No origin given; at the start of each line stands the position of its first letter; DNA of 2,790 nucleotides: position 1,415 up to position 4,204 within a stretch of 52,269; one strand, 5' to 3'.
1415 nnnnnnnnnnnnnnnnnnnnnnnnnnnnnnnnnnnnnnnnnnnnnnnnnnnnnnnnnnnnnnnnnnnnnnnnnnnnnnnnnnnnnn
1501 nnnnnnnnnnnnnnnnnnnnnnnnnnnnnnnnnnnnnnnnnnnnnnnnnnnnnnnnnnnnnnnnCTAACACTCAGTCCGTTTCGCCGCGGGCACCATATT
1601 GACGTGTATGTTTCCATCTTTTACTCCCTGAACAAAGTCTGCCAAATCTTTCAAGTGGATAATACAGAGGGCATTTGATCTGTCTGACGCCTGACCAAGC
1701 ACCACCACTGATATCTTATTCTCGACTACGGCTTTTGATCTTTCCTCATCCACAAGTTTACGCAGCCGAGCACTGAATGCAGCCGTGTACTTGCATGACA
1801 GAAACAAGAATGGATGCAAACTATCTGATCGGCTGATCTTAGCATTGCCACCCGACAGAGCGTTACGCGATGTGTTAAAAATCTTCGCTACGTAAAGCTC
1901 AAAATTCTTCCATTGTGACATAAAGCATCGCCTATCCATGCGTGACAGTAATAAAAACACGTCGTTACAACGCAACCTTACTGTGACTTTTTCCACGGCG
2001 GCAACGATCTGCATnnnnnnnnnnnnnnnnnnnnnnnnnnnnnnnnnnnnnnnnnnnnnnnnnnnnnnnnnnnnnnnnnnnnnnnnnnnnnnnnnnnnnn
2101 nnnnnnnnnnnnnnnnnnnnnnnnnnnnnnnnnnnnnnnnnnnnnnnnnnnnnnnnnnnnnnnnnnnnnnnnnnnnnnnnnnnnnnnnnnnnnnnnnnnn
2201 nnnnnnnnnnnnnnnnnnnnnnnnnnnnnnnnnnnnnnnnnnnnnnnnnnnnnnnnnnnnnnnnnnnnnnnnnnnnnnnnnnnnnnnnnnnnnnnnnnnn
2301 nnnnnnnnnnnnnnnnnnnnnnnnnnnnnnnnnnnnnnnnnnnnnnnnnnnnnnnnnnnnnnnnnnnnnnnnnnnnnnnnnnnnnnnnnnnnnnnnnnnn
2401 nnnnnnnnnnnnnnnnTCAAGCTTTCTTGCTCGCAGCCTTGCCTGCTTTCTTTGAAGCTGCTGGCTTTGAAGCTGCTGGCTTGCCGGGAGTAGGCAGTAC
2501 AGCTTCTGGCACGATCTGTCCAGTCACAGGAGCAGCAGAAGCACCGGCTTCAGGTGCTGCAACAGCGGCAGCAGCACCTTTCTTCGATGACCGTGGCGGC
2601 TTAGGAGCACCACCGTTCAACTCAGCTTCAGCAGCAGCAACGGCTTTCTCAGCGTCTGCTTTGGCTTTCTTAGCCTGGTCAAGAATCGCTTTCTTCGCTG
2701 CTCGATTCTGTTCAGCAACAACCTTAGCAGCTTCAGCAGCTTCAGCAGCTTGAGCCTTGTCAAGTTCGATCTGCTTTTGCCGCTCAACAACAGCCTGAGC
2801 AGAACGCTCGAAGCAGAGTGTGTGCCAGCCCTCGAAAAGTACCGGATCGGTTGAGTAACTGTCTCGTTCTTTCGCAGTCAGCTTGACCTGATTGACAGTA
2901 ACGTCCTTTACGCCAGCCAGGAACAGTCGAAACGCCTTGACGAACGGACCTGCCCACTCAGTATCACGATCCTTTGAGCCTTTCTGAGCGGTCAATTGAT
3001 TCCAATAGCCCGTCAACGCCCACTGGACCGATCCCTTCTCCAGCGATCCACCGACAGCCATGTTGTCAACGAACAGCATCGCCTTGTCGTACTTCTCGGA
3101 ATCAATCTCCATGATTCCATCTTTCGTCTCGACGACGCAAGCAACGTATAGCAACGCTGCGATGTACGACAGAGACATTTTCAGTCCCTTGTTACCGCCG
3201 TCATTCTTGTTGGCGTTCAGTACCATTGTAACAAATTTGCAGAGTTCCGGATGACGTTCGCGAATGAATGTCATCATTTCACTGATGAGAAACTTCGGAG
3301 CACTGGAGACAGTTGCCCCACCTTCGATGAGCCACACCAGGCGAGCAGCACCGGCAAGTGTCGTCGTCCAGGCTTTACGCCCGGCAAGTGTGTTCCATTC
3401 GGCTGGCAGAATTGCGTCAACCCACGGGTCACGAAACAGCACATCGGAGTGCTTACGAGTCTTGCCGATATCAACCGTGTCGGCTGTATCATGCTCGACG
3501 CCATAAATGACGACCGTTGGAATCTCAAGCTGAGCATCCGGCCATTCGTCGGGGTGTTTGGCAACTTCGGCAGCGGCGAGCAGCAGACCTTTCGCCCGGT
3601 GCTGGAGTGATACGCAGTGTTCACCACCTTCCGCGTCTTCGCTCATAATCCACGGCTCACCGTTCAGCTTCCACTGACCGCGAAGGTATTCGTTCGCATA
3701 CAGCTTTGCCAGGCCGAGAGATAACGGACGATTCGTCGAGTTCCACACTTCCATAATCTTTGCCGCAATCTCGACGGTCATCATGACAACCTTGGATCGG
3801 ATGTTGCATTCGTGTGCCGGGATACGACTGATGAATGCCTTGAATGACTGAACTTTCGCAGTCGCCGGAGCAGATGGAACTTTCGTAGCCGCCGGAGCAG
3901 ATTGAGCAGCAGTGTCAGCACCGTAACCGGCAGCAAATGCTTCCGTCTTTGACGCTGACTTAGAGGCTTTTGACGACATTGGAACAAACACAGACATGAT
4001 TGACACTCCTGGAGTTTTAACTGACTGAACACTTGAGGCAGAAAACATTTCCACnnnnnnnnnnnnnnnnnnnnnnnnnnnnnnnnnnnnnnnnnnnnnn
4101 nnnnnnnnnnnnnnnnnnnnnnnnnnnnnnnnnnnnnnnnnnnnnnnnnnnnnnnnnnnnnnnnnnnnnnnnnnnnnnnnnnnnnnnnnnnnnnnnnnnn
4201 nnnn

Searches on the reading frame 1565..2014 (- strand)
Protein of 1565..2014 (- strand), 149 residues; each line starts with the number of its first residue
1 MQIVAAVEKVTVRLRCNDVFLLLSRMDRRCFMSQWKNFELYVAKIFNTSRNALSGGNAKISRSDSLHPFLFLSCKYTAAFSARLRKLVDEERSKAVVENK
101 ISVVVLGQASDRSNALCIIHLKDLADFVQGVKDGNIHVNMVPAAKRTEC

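Call 14: search_protein_families(library=phrogs, proteins=[window:1565-2014:-], max_evalue=0.001)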
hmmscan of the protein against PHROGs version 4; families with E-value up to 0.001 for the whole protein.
window:1565-2014:- (149 aa): 1 family
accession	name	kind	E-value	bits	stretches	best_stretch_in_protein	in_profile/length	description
phrog_2002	-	DNA, RNA and nucleotide metabolism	0.00021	22.2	1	27-133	11-119/130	Holliday junction resolvase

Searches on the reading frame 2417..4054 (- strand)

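Call 14: search_protein_families(library=phrogs, proteins=[window:2417-4054:-], max_evalue=0.001)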
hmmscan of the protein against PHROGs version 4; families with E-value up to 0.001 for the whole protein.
window:2417-4054:- (545 aa): 1 family
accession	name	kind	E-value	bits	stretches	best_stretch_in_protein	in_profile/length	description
phrog_5931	-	unknown function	3.4e-17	63.9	1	84-386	7-261/282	-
